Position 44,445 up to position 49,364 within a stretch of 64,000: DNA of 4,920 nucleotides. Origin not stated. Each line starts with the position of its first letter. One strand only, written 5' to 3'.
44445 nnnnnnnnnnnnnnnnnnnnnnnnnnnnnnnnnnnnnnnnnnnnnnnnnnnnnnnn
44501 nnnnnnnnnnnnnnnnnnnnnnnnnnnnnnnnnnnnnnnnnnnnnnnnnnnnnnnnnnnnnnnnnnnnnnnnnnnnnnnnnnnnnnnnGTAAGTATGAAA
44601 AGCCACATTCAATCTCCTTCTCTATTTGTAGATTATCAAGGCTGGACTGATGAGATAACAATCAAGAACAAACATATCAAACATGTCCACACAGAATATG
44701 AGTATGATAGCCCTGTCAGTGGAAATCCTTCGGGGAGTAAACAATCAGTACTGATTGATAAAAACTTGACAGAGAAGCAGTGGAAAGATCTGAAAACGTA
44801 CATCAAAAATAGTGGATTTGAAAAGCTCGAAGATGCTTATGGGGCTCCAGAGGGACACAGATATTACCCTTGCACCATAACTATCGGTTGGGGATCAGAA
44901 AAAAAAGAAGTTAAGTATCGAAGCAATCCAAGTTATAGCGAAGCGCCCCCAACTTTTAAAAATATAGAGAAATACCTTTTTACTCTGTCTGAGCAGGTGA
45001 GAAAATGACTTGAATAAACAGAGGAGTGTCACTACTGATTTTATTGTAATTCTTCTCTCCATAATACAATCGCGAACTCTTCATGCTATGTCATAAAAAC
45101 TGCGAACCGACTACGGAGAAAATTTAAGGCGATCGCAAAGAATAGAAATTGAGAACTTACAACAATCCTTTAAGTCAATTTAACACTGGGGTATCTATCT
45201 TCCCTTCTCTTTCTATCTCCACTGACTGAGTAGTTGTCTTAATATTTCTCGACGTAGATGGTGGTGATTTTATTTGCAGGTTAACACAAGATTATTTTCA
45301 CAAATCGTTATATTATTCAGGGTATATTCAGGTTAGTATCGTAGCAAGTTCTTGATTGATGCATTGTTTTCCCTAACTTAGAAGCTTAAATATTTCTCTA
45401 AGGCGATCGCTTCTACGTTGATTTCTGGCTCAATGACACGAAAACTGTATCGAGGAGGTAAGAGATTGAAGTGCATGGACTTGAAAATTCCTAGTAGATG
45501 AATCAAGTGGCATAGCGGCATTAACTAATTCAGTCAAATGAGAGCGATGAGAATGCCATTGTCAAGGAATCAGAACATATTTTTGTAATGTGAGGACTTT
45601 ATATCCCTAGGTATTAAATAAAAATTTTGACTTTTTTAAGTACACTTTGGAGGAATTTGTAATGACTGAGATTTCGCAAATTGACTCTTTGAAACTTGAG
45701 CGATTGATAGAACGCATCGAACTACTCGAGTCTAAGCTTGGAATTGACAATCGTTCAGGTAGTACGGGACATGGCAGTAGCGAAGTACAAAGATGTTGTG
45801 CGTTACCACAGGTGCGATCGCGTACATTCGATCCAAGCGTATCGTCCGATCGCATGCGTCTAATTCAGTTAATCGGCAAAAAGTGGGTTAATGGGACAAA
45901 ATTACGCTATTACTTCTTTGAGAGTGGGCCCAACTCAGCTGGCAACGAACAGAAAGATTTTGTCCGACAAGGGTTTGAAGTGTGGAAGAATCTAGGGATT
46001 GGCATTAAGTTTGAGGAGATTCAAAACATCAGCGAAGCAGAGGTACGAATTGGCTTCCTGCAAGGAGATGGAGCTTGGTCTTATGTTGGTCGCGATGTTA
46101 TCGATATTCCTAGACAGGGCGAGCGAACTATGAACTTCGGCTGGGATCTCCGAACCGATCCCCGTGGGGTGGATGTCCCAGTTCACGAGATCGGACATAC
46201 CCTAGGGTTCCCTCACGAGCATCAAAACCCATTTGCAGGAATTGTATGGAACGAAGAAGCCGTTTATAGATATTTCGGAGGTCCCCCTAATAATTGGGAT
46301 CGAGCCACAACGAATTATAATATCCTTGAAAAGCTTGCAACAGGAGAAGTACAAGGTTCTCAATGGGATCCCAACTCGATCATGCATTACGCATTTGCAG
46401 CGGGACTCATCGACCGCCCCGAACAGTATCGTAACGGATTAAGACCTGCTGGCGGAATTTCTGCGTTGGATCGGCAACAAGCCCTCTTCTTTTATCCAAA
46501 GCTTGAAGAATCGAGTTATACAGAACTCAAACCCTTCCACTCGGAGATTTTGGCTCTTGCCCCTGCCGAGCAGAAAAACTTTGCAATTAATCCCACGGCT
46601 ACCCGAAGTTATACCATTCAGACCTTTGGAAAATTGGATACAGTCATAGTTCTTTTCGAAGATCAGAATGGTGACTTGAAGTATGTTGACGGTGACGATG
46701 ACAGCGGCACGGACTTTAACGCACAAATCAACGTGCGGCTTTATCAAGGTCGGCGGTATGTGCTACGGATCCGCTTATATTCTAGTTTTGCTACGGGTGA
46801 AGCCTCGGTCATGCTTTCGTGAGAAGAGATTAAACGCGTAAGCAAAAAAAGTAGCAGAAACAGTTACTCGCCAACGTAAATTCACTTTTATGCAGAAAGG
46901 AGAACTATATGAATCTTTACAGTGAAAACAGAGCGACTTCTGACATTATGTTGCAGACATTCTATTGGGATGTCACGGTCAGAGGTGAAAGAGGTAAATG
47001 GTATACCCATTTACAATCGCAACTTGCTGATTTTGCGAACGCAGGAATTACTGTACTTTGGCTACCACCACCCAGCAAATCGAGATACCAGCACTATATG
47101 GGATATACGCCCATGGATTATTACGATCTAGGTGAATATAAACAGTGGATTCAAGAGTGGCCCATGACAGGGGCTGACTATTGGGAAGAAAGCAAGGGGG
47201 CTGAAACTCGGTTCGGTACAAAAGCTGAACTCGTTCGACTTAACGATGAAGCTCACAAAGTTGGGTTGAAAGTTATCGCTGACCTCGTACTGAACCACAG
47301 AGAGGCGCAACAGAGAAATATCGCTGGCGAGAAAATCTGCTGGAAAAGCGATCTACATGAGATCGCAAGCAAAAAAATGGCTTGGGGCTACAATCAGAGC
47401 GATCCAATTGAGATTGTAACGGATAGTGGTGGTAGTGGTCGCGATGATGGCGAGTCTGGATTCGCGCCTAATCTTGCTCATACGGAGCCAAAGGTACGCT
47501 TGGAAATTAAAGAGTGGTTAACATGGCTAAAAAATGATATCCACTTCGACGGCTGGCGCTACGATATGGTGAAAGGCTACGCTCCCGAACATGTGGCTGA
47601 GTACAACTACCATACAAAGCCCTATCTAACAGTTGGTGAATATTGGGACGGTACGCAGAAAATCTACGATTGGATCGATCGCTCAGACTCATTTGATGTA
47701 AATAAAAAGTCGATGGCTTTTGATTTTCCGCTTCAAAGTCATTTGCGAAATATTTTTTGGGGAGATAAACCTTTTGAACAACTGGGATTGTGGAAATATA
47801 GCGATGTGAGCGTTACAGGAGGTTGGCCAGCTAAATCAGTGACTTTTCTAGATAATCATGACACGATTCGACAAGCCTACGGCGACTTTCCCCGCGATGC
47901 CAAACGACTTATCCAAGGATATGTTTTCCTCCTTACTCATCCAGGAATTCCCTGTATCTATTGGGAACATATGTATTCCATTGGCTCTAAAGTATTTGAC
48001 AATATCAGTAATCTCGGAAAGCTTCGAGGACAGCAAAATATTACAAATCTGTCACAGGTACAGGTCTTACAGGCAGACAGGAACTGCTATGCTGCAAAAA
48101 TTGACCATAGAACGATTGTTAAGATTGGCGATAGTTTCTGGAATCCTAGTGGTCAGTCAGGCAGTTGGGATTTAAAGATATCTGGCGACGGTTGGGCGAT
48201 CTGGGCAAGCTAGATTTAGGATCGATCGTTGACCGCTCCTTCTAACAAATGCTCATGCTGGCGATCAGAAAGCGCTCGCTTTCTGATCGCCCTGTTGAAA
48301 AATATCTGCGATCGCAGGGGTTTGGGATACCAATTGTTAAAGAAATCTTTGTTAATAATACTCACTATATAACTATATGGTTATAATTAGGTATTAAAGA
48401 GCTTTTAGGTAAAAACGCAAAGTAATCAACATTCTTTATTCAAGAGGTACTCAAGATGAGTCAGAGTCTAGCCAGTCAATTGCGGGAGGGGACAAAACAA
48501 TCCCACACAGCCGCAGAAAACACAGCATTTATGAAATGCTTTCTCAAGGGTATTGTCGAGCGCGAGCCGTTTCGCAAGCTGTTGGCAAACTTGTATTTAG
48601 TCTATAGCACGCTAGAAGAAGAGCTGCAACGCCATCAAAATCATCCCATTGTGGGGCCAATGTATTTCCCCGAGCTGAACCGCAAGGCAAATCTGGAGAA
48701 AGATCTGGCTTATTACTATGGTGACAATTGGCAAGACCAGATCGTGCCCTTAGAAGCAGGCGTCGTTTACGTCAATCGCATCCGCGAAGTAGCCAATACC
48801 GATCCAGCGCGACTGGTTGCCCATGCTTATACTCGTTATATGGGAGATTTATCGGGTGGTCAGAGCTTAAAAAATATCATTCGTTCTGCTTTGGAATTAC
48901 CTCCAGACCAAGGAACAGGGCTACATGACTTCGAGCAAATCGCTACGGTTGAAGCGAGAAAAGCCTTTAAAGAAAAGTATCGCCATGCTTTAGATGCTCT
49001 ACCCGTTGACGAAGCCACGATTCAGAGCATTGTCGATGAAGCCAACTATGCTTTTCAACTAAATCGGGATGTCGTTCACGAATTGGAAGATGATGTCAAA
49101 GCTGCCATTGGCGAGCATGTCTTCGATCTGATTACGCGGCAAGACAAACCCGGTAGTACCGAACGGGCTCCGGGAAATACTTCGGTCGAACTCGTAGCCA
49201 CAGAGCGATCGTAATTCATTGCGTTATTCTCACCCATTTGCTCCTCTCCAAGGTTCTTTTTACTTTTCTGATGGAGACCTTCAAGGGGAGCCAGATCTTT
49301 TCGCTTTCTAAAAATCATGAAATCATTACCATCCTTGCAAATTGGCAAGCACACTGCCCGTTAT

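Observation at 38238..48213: AT-rich, HIP1-poor ~10-kb island encoding a battery of hydrolytic enzymes, mostly without signal peptides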

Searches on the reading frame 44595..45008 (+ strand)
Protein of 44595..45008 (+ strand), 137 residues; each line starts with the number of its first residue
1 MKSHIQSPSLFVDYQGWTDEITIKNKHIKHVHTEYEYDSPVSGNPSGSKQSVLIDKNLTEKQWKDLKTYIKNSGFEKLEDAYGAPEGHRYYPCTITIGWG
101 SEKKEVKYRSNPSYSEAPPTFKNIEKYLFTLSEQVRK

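Call 6: search_protein_families(library=pfam, proteins=[window:44595-45008:+], max_evalue=0.01)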
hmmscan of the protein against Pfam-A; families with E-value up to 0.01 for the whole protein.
window:44595-45008:+ (137 aa): 1 family
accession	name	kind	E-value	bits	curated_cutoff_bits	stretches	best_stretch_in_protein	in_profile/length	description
PF20033.5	DUF6438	-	0.00015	22.4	30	1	56-131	43-115/116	Domain of unknown function (DUF6438)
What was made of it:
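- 44595..45008 (+): 137-aa cytoplasmic protein, 7 nt downstream of the 264-aa gene. Function unknown; possibly an immunity or partner protein. Weak DUF6438, E 1.5e-4, below cut-off (call 6).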

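Call 7: search_protein_families(library=ncbifam, proteins=[window:44595-45008:+], max_evalue=0.01)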
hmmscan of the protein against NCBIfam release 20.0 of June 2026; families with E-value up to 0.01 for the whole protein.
window:44595-45008:+ (137 aa): 0 families

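Call 28: search_protein_families(library=padloc, proteins=[window:44595-45008:+], max_evalue=0.01)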
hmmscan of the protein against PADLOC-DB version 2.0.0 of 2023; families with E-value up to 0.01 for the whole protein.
window:44595-45008:+ (137 aa): 0 families

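Call 29: search_protein_families(library=phrogs, proteins=[window:44595-45008:+], max_evalue=0.001)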
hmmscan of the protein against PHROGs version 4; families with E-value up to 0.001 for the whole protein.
window:44595-45008:+ (137 aa): 0 families

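Call 96: search_solved_structures(query=window:44595-45008:+, max_evalue=10)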
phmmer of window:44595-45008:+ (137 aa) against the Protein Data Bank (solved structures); distinct sequences matched with E-value up to 10: 0.
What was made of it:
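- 44595..45008 (+): No PDB match (call 96).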

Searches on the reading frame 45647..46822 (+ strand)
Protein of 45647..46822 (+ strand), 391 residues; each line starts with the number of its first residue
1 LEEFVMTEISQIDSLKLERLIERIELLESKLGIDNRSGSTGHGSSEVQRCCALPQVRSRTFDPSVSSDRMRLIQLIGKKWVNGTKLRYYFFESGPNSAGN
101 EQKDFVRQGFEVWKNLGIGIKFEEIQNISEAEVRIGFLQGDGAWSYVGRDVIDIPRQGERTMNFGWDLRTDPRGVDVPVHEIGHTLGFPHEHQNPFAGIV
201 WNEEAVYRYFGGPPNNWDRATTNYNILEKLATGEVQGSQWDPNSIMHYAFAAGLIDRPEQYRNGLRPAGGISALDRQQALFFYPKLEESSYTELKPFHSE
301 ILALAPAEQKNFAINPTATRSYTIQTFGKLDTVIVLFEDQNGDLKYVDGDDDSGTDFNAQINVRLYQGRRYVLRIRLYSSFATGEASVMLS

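Call 6: search_protein_families(library=pfam, proteins=[window:45647-46822:+], max_evalue=0.01)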
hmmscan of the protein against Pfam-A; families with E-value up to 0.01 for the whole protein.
window:45647-46822:+ (391 aa): 2 families
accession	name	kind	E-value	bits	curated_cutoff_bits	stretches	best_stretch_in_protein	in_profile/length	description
PF01400.30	Astacin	-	8.3e-10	39.1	22.5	1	96-193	13-97/189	Astacin (Peptidase family M12A)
PF00413.30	Peptidase_M10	-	6.6e-09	36.3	24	1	79-141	1-60/159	Matrixin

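Call 7: search_protein_families(library=ncbifam, proteins=[window:45647-46822:+], max_evalue=0.01)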
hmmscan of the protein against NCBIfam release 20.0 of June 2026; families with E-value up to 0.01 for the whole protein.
window:45647-46822:+ (391 aa): 2 families
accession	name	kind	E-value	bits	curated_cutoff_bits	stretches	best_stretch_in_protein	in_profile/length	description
NF050131.1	BGluronaseAbsR1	equivalog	2.3e-120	401.9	650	1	48-390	3-360/361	beta-glucuronidase AbsR1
NF045530.1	LegP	equivalog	0.00061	19.4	300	1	103-251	76-205/244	Dot/Icm T4SS effector Zinc-dependent metalloprotease LegP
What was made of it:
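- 45647..46822 (+): Zincin-fold protein (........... motif) of the SCO6992/AbsR1 family; no signal peptide. Pfam Astacin 8e-10; NCBIfam AbsR1 2e-120 (402 bits against a 650 cut-off) (calls 6, 7).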

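Call 28: search_protein_families(library=padloc, proteins=[window:45647-46822:+], max_evalue=0.01)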
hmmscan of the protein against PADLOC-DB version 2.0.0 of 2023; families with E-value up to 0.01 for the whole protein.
window:45647-46822:+ (391 aa): 0 families

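Call 29: search_protein_families(library=phrogs, proteins=[window:45647-46822:+], max_evalue=0.001)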
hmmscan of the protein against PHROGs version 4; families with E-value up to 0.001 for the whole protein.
window:45647-46822:+ (391 aa): 0 families

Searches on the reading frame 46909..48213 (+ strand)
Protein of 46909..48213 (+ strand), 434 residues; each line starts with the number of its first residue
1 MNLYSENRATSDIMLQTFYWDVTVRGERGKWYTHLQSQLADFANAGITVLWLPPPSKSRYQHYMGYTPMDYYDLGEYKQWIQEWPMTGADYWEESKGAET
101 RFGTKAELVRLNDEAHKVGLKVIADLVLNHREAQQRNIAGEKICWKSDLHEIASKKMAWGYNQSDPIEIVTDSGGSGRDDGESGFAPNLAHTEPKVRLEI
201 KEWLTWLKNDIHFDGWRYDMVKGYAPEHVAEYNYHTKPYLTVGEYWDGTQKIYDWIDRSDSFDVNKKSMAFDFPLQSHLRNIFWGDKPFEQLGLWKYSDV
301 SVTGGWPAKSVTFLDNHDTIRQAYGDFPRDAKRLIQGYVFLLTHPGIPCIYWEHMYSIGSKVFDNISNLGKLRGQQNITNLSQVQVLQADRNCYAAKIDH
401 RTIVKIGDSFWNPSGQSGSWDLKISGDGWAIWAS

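Call 6: search_protein_families(library=pfam, proteins=[window:46909-48213:+], max_evalue=0.01)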
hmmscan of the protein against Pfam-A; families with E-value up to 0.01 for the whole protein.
window:46909-48213:+ (434 aa): 2 families
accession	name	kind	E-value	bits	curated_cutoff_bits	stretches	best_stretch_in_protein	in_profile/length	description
PF00128.31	Alpha-amylase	-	7.4e-17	62.1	22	1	97-351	58-349/446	Alpha amylase, catalytic domain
PF07821.18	Alpha-amyl_C2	-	9.5e-16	58.3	27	1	376-432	2-59/60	Alpha-amylase C-terminal beta-sheet domain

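Call 7: search_protein_families(library=ncbifam, proteins=[window:46909-48213:+], max_evalue=0.01)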
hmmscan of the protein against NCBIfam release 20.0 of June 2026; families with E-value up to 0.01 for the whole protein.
window:46909-48213:+ (434 aa): 15 families
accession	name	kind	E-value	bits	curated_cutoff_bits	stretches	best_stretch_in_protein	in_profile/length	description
NF006970.0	PRK09441.1-3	equivalog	2.6e-70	237.4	516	1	8-396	36-392/466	alpha-amylase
NF006969.0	PRK09441.1-2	equivalog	3e-36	125.3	382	2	11-134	3-108/483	alpha-amylase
NF006972.0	PRK09441.1-5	equivalog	9.1e-29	100.3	804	2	189-369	232-411/514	alpha-amylase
NF006971.0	PRK09441.1-4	equivalog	2.3e-22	79.5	781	2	11-135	3-109/484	alpha-amylase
NF006968.0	PRK09441.1-1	equivalog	9.6e-22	76.9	389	2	191-395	207-406/495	alpha-amylase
NF008051.0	PRK10785.1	equivalog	2.9e-09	35.7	568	1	99-352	219-480/607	maltodextrin glucosidase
TIGR02456.1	treS_nterm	equivalog_domain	7.4e-06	24.7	678.35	1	98-134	68-104/539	maltose alpha-D-glucosyltransferase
NF041321.1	Alpha-amyl_MalA_Halo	equivalog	4.2e-05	22.1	875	0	102-131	326-355/666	alpha-amylase MalA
TIGR02402.1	trehalose_TreZ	equivalog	6.4e-05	21.4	538.8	1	99-130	154-185/545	malto-oligosyltrehalose trehalohydrolase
NF041090.1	Cyc-maltodext_AglB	equivalog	6.9e-05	21.8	540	1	100-352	106-326/470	cyclomaltodextrinase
NF051899.1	BetGalacBglAAgro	equivalog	0.00015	20.3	900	1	98-134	68-104/537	beta-galactosidase BglA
NF007060.0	PRK09505.2-5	equivalog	0.00023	19.3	790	0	97-131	288-322/690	alpha-amylase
NF007052.0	PRK09505.1-2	equivalog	0.00043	18.6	749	1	34-131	230-316/677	alpha-amylase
TIGR02403.1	trehalose_treC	equivalog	0.0017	17.1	799.05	0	98-134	67-103/544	alpha,alpha-phosphotrehalase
TIGR02102.1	pullulan_Gpos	equivalog_domain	0.0051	14.6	1042.25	0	286-332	15-62/1113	pullulanase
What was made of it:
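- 46909..48213 (+): GH13 alpha-amylase of the PRK09441 type; no signal peptide. Calls 6, 7.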

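Call 8: find_encoding_contigs(protein=window:46909-48213:+, flank=10000, max_places=10)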
Protein window:46909-48213:+ (434 aa): 1 contig read that carries it; 1 place shown.
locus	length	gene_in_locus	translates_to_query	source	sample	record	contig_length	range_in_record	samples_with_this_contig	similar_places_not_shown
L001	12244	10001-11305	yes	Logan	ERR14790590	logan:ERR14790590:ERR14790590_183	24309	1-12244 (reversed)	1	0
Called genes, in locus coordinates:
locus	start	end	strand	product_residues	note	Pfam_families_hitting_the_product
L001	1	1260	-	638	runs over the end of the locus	PF05226:CHASE2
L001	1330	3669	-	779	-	PF00959:Phage_lysozyme, PF12385:Peptidase_C70 (weak), PF13529:Peptidase_C39_2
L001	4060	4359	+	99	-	-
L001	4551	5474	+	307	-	PF02230:Abhydrolase_2 (faint), PF12146:Hydrolase_4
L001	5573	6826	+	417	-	PF01832:Glucosaminidase (weak), PF01471:PG_binding_1, PF01520:Amidase_3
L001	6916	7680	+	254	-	-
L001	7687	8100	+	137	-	-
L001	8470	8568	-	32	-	-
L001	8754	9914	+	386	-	PF01400:Astacin, PF00413:Peptidase_M10 (faint)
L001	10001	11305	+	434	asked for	PF00128:Alpha-amylase, PF07821:Alpha-amyl_C2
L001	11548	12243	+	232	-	?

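Call 28: search_protein_families(library=padloc, proteins=[window:46909-48213:+], max_evalue=0.01)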
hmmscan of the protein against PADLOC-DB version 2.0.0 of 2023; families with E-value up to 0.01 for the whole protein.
window:46909-48213:+ (434 aa): 1 family
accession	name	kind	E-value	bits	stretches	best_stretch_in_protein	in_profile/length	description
PDLC01097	C3a214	-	1.3e-17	61.6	1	98-351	133-357/495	GlgB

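Call 29: search_protein_families(library=phrogs, proteins=[window:46909-48213:+], max_evalue=0.001)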
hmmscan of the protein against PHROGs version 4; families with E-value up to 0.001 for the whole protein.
window:46909-48213:+ (434 aa): 0 families

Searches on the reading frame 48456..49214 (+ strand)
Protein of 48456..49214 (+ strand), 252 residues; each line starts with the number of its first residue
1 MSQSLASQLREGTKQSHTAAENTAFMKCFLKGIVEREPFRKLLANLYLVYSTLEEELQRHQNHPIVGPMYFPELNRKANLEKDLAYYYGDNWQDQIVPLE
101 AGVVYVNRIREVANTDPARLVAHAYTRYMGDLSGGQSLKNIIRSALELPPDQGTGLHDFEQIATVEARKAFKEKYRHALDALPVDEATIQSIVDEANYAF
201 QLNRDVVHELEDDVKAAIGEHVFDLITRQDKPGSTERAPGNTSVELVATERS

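Call 6: search_protein_families(library=pfam, proteins=[window:48456-49214:+], max_evalue=0.01)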
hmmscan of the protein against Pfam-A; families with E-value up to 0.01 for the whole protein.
window:48456-49214:+ (252 aa): 1 family
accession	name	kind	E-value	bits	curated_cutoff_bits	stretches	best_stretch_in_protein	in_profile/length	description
PF01126.25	Heme_oxygenase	-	1.7e-82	276.6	23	1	4-209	2-204/204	Heme oxygenase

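Call 7: search_protein_families(library=ncbifam, proteins=[window:48456-49214:+], max_evalue=0.01)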
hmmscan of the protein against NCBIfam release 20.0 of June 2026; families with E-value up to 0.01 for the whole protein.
window:48456-49214:+ (252 aa): 0 families
